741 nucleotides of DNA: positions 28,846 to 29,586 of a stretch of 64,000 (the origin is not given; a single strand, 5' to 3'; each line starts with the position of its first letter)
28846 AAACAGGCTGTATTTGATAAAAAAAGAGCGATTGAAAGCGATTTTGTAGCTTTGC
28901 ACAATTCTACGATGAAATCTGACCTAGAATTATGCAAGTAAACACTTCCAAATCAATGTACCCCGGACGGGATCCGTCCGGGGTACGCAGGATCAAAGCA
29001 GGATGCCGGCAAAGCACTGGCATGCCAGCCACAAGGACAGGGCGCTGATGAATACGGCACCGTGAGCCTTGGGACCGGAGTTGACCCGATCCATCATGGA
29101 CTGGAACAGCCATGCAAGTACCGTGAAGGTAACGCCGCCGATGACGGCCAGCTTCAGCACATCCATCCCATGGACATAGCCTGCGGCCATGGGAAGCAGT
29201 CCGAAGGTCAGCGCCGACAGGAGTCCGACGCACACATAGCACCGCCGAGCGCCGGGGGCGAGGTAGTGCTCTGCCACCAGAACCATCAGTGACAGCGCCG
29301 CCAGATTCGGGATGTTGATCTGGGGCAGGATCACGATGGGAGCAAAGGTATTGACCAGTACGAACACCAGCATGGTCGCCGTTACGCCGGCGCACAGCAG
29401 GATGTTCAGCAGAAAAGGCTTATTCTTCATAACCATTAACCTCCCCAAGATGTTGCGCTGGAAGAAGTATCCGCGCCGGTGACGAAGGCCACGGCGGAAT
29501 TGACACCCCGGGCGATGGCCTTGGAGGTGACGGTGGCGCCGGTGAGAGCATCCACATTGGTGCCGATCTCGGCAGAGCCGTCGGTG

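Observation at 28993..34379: ApbE + tandem-domain lipoprotein + RnfC-RnfD-RnfG operon with no RnfE/RnfA/RnfB: candidate NADH-to-extracytosolic flavin electron conduit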

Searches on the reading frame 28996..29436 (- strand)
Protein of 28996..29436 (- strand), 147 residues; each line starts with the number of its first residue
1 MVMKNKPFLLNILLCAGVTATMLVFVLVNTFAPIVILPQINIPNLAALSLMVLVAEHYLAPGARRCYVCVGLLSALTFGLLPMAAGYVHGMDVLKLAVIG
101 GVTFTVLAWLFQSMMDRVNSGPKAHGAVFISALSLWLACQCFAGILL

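Call 3: search_protein_families(library=pfam, proteins=[window:28996-29436:-], max_evalue=0.01)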
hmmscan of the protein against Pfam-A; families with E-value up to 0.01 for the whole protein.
seq(147 aa): 0 families

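Call 4: search_protein_families(library=ncbifam, proteins=[window:28996-29436:-], max_evalue=0.01)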
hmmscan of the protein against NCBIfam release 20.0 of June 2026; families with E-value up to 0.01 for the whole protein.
seq(147 aa): 0 families

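Call 10: find_homologous_proteins(query=window:28996-29436:-, max_evalue=0.001)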
Query seq(147 aa) (147 aa): 86 proteins with E <= 0.001 among 324 candidates.
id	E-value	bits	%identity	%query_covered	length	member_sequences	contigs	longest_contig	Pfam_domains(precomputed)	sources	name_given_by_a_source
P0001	7.8e-74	265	89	99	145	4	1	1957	-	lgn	-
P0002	5.5e-71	255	83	99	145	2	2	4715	-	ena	-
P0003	2.7e-61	224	73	99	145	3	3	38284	-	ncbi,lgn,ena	-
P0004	1.4e-56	209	68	99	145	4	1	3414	-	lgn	-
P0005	2.7e-56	208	68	99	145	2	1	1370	-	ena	-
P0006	4.0e-56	207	67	99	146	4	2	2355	-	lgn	-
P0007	2.8e-55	204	66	99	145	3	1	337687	-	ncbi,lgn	-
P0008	4.8e-55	204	61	99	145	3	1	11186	-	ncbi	-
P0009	4.4e-53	197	64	99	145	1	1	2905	-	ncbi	-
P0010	3.0e-45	172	57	99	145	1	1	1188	-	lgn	-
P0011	3.9e-44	168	56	98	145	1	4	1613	-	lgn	-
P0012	2.3e-43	166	57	99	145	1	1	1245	-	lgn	-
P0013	5.2e-43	165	55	99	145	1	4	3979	-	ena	-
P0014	1.3e-42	163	57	99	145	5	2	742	-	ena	-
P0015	1.9e-42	163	56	99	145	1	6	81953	-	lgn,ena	-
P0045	7.8e-37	145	52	98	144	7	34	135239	-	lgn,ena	-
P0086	5.4e-21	93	44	99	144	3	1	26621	-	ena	-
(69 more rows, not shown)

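Call 11: find_encoding_contigs(protein=P0007, flank=10000, max_places=2)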
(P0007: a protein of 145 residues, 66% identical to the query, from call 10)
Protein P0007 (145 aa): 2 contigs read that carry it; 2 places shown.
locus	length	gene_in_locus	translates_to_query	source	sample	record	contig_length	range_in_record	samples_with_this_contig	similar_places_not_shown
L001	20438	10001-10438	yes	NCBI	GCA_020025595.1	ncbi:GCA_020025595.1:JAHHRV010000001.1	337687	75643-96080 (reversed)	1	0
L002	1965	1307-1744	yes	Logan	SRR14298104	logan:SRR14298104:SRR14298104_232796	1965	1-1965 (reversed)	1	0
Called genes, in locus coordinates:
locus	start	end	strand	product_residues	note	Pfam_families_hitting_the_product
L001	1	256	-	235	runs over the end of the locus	PF01479:S4, PF00849:PseudoU_synth_2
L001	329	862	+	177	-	PF16112:DUF4830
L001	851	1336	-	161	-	PF06908:YpsA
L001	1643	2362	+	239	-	PF12822:ECF_trnsprt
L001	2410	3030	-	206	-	-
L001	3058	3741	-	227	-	PF00072:Response_reg, PF00486:Trans_reg_C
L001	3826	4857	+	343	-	PF00512:HisKA, PF02518:HATPase_c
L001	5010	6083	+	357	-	-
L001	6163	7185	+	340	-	PF02424:ApbE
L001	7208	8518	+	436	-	PF13375:RnfC_N, PF01512:Complex1_51K, PF10531:SLBB, PF12838:Fer4_7 (weak), PF13183:Fer4_8 (weak), PF13187:Fer4_9 (weak), PF13237:Fer4_10, PF13534:Fer4_17 (weak)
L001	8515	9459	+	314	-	PF03116:NQR2_RnfD_RnfE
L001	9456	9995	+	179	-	PF04205:FMN_bind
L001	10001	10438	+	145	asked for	-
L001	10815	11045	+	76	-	PF03840:SecG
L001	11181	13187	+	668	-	PF02518:HATPase_c (faint), PF00204:DNA_gyraseB, PF01751:Toprim, PF00986:DNA_gyraseB_C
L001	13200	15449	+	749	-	PF00521:DNA_topoisoIV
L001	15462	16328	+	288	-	PF02588:YitT_membrane, PF10035:DUF2179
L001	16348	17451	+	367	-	PF01841:Transglut_core (weak)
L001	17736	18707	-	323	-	PF08486:SpoIID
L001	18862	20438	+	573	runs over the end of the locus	PF25019:LRR_R13L1-DRL21 (faint), PF23598:LRR_14 (faint), PF23952:LRR_EndoS (faint), PF13855:LRR_8 (weak), PF13855:LRR_8 (weak), PF12799:LRR_4 (weak), PF13855:LRR_8 (weak), PF12799:LRR_4, +3 more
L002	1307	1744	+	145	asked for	-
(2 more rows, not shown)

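Call 12: find_encoding_contigs(protein=P0045, flank=10000, max_places=2)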
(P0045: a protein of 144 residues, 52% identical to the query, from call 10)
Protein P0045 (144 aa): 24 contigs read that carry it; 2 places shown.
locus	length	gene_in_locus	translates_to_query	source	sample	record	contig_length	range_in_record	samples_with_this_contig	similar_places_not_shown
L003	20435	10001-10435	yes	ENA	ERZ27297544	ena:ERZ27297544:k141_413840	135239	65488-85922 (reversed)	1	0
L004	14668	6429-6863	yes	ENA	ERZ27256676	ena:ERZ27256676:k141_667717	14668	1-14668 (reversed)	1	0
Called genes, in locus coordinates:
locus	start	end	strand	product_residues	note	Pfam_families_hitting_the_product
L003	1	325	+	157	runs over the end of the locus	PF04542:Sigma70_r2 (weak)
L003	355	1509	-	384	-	PF12833:HTH_18, PF00165:HTH_AraC (weak)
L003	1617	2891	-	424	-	PF01018:GTP1_OBG, PF01926:MMR_HSR1, PF02421:FeoB_N, PF09269:DUF1967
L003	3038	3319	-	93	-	PF01016:Ribosomal_L27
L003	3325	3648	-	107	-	PF04327:Peptidase_Prp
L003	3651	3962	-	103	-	PF00829:Ribosomal_L21p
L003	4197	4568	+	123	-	PF07009:NusG_II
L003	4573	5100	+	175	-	PF07456:Hpre_diP_synt_I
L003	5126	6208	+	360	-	-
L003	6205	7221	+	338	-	PF02424:ApbE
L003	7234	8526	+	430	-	PF13375:RnfC_N, PF01512:Complex1_51K, PF10531:SLBB, PF12838:Fer4_7 (weak), PF13183:Fer4_8 (faint), PF13187:Fer4_9 (weak), PF13237:Fer4_10 (weak), PF13534:Fer4_17 (weak)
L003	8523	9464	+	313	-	PF03116:NQR2_RnfD_RnfE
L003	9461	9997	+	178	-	PF04205:FMN_bind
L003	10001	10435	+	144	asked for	-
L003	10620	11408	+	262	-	PF14808:TMEM164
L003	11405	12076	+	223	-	PF02698:DUF218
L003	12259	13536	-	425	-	PF00589:Phage_integrase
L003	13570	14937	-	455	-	PF04471:Mrr_cat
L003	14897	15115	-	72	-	-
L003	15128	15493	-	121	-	PF01381:HTH_3, PF13443:HTH_26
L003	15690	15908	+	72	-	-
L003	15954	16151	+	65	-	PF08220:HTH_DeoR (weak)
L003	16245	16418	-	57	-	-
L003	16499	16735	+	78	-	-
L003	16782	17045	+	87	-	PF01381:HTH_3 (weak)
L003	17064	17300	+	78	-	-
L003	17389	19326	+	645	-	PF02463:SMC_N, PF13175:AAA_15, PF13476:AAA_23, PF13514:AAA_27 (weak), PF27605:ODF2_C (weak)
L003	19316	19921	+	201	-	-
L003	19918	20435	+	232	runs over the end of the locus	PF23023:Anti-Pycsar_Apyc1 (weak), PF00753:Lactamase_B (weak), PF12706:Lactamase_B_2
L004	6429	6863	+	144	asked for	-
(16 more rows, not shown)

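Call 13: find_encoding_contigs(protein=P0086, flank=10000, max_places=2)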
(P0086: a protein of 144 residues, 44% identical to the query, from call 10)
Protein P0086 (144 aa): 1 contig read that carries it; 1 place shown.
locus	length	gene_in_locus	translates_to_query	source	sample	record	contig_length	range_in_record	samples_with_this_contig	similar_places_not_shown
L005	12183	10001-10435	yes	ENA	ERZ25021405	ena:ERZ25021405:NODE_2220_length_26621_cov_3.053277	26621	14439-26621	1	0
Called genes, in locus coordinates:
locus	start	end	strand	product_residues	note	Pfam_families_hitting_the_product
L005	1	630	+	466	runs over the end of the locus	PF09563:RE_LlaJI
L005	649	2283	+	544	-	PF03062:MBOAT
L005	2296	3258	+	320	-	-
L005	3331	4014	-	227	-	PF00072:Response_reg, PF00486:Trans_reg_C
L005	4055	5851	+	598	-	PF00512:HisKA (weak), PF02518:HATPase_c, PF14501:HATPase_c_5 (weak)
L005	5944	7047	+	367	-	-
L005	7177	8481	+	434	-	PF13375:RnfC_N, PF01512:Complex1_51K, PF10531:SLBB, PF22461:SLBB_2 (faint), PF13534:Fer4_17 (faint), PF12838:Fer4_7, PF13183:Fer4_8 (weak), PF13237:Fer4_10, +2 more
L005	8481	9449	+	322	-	PF03116:NQR2_RnfD_RnfE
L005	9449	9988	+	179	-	PF04205:FMN_bind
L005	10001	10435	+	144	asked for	-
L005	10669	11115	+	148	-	-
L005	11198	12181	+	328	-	?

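Call 34: predict_structure(alignment_id=A1)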
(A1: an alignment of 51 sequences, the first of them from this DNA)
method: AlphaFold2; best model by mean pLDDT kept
length: 145 residues; sequences in the alignment: 51
mean_pLDDT: 79.0   pTM: 0.71
mean pLDDT of the five models: 79.0, 77.8, 76.1, 62.3, 59.0
residues with pLDDT >= 90: 0; 70-90: 123; 50-70: 20; < 50: 2
segments of 3 or more residues with pLDDT < 50: none
pLDDT, mean of each block of 10 residues (from residue 1): 65 84 84 73 85 78 71 80 77 83 87 79 77 86 70
secondary structure, 60 per line:
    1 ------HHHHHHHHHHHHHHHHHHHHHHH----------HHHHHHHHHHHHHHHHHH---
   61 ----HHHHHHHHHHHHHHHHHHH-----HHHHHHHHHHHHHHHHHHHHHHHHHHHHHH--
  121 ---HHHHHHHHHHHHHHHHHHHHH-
elements in order: H7-29 H40-57 H65-83 H89-118 H124-144

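Call 39: fold_search(model_id=the predicted structure, library=pdb)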
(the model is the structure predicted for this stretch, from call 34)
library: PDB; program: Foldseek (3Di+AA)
matches with E <= 10: 69; with E <= 0.001: 0
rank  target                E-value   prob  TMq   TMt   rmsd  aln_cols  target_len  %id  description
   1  8ahx_A                8.1e-01  0.51  0.41  0.32  11.2       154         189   16  Cryo-EM structure of the nitrogen-fixation associated NADH:ferredoxin oxidoreductase RNF from Azotobacter vinelandii (released 2023-11-01)
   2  5i20_D                8.1e-01  0.12  0.23  0.16  15.7       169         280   17  Crystal structure of protein (released 2016-06-01)
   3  5i20_A                1.6e+00  0.13  0.28  0.18  15.7       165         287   17  Crystal structure of protein (released 2016-06-01)
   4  7zc6_A                2.1e+00  0.23  0.40  0.32  11.3       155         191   14  Na+ - translocating ferredoxin: NAD+ reductase (Rnf) of C. tetanomorphum (released 2022-09-28)
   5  5i20_C                2.2e+00  0.06  0.21  0.15  16.7       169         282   15  Crystal structure of protein (released 2016-06-01)
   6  9eai_A                2.7e+00  0.07  0.19  0.11  11.3       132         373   14  Structure of nanobody AT206 in complex with the losartan-bound angiotensin II type I receptor (AT1R) (released 2025-03-05)
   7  2oer_A                2.8e+00  0.15  0.33  0.28   8.9       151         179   16  Probable Transcriptional Regulator from Pseudomonas aeruginosa (released 2007-01-30)
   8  6hdc_B                2.8e+00  0.10  0.28  0.21  14.2       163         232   12  Crystal structure of the potassium channel MtTMEM175 T38A variant in complex with a Nanobody-MBP fusion protein (released 2019-08-28)
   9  9i3k_A                4.0e+00  0.07  0.24  0.14  15.9       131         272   12  Asymmetric cryo-EM reconstruction of the full-length E. coli transmembrane formate transporter FocA (released 2025-10-22)
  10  9u6h_N                4.2e+00  0.05  0.19  0.12  13.4       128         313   19  Cryo-EM structure of the Vo domain of V/A-ATPase in liposomes, state2 (released 2025-10-29)
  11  2huj                  4.4e+00  0.10  0.26  0.29  10.3       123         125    7  Crystal structure of a protein of uknown function (NP_471338.1) from Listeria innocua at 1.74 A resolution (released 2006-08-08)
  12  7amv_I                4.6e+00  0.08  0.27  0.08  12.4       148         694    7  Atomic structure of the poxvirus transcription pre-initiation complex in the initially melted state (released 2021-10-06)
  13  6gcs_J                4.9e+00  0.09  0.25  0.26  11.8       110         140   11  Cryo-EM structure of respiratory complex I from Yarrowia lipolytica (released 2018-10-10)
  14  6swr_B                5.1e+00  0.08  0.30  0.22  14.2       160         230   11  Crystal structure of the lysosomal potassium channel MtTMEM175 T38A mutant soaked with zinc (released 2020-04-15)
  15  3s6j_E                5.1e+00  0.04  0.19  0.14  14.0       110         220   13  The crystal structure of a hydrolase from Pseudomonas syringae (released 2011-07-13)
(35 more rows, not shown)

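Call 40: search_solved_structures(query=A1, max_evalue=10, show_alignments=4)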
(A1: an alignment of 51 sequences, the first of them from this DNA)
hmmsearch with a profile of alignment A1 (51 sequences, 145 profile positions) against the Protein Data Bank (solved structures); distinct sequences matched with E-value up to 10: 0.

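Call 45: find_related_loci(query=A1, collection=genome_contigs, flank=10000)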
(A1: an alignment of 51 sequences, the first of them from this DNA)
Query A1 (145 aa) in genome_contigs; peptide patterns used: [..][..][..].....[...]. (x = any residue, [..] = any of these).
52 stretches matched a pattern; 45 encode a relative of the query (tblastn E <= 1e-3); 45 distinct loci.
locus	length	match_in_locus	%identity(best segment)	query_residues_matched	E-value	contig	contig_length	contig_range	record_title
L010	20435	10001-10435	73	1-145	2e-68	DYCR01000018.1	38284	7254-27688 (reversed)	MAG TPA_asm: Clostridiales bacterium isolate HRGM_Genome_3703 HRGM_Genome_3703_18, whole genome shotgun sequence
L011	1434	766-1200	61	1-145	2e-63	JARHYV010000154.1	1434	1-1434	MAG: Faecousia sp. isolate cluster1_bin.3 k127_496302, whole genome shotgun sequence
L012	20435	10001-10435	68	1-145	5e-57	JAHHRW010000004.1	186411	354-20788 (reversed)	MAG: Oscillospiraceae bacterium isolate MAG040 MAG040_4, whole genome shotgun sequence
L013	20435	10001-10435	54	1-145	7e-46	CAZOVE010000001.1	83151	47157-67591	MAG TPA_asm: uncultured Oscillospiraceae bacterium isolate SRP315200_co1_462 genome assembly, contig: NODE_152_length_83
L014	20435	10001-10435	51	1-145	9e-46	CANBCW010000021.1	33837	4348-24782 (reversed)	MAG TPA_asm: uncultured Clostridia bacterium isolate SRR15429246_bin.1_metawrap_v1.3_MAG genome assembly, contig: NODE.1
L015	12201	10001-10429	53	1-143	4e-46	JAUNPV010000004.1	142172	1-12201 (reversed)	MAG: Eubacteriales bacterium isolate S36M_St_45 NODE_44_length_142172_cov_537.116988, whole genome shotgun sequence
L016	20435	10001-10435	55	1-145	2e-45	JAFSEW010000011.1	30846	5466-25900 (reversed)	MAG: Oscillospiraceae bacterium isolate RGIG3079 Goat_Rectum-5__c70001, whole genome shotgun sequence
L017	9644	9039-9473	54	1-145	5e-45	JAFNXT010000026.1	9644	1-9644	MAG: Oscillospiraceae bacterium isolate RGIG219 Dairy_cattle_Cecum-6__c81792, whole genome shotgun sequence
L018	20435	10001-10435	52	1-145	2e-44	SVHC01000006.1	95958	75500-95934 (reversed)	MAG: Clostridiales bacterium isolate SIG374 NODE_5509_length_95958_cov_2.191159, whole genome shotgun sequence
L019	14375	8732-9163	47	1-144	3e-41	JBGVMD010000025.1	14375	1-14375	MAG: Faecousia sp. isolate fecal_MAG_266 fecal_MAG_266_contig_0025, whole genome shotgun sequence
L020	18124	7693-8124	54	1-145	4e-39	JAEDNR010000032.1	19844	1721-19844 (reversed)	MAG: Oscillospiraceae bacterium isolate MAG297 NODE_2715_length_19844_cov_21.055485, whole genome shotgun sequence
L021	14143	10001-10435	47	1-145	1e-38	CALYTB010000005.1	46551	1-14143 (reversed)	MAG: uncultured Clostridia bacterium isolate SRR7188233_bin.36_metaWRAP_v1.3_MAG genome assembly, contig: ERZ9280834.187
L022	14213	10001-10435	48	1-145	4e-38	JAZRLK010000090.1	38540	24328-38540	MAG: Faecousia sp. isolate T1900045436_YK20190127.MAGScoT_cleanbin_000016 SGB_7107_k141_1423751, whole genome shotgun se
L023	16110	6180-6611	47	1-144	2e-38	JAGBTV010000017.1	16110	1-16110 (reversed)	MAG: Oscillospiraceae bacterium isolate RGIG9441 Yak_Cecum-2__c84022, whole genome shotgun sequence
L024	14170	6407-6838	48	1-144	4e-38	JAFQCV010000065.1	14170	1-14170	MAG: Oscillospiraceae bacterium isolate RGIG1703 Goat_Cecum-2__c462504, whole genome shotgun sequence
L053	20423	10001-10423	35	1-143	1e-20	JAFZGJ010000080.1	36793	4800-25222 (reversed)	MAG: Lachnospiraceae bacterium isolate RGIG7742 Water_buffalos_Rectum-4__c127616, whole genome shotgun sequence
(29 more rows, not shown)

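Call 48: search_protein_representatives(alignment_id=A1)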
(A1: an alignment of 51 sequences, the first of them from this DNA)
Query: 51 sequences, 145 profile positions. Proteins with E-value up to 0.001 (for the whole library): 371; up to 1e-10: 279; up to 1e-30: 87. The best 150 are listed.
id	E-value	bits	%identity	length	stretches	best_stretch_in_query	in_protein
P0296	2.8e-65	234.9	-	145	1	1-145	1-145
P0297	5.0e-62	224.4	-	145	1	1-145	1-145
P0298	2.6e-56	205.8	-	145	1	1-145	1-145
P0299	3.9e-54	198.8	-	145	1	1-145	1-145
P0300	4.9e-51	188.7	-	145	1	1-145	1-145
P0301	1.7e-50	187.0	-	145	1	1-145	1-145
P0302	7.4e-50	184.9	-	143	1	3-144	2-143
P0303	4.1e-47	176.0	-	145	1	1-145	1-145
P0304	1.8e-45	170.7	-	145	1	1-145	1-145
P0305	3.6e-45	169.7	-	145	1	1-144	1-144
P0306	4.5e-45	169.4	-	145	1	1-144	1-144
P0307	3.0e-44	166.7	-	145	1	1-144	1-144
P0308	1.8e-43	164.2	-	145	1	1-144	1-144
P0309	1.8e-43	164.2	-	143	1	1-145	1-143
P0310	4.1e-43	163.0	-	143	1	1-145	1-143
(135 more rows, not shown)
